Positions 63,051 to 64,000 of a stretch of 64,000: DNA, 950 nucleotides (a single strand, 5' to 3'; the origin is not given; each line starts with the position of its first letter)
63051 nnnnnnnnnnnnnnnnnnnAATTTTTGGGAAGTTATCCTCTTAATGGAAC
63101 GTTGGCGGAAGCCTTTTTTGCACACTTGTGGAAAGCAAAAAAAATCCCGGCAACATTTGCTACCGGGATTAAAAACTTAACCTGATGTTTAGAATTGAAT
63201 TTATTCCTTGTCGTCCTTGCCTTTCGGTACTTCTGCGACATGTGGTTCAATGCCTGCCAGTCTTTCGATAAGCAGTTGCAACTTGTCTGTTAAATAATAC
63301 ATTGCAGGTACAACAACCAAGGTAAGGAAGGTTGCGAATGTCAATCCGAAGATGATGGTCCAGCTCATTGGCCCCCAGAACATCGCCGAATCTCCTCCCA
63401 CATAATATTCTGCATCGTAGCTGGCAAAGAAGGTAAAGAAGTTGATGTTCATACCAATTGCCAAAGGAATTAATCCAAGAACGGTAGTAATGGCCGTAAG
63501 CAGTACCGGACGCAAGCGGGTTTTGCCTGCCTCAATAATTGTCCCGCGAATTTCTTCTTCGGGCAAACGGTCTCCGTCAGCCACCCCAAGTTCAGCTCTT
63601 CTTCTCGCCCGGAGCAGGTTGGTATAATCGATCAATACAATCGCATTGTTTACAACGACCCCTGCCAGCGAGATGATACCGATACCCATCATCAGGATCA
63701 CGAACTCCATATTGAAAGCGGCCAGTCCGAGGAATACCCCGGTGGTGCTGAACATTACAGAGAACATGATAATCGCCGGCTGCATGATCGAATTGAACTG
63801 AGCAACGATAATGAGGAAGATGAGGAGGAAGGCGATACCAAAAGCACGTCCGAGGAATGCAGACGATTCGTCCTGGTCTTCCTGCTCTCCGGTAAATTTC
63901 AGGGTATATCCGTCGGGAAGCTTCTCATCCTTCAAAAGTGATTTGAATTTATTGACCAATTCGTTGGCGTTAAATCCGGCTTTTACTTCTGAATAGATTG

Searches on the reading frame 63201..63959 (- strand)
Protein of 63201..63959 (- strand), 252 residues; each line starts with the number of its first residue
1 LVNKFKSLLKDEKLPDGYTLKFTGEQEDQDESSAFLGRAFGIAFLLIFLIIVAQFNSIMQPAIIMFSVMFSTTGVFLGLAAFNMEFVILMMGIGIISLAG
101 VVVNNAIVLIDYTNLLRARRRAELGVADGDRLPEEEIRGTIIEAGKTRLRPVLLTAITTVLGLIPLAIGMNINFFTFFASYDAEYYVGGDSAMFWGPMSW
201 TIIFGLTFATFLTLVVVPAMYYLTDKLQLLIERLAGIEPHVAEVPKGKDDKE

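Call 90: search_protein_families(library=pfam, proteins=[window:63201-63959:-], max_evalue=0.00001)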
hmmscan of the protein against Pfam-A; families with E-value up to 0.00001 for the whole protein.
window:63201-63959:- (252 aa): 1 family
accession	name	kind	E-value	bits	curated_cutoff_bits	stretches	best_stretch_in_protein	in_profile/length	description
PF00873.25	ACR_tran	-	9.8e-35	120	28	1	6-224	833-1020/1021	AcrB/AcrD/AcrF family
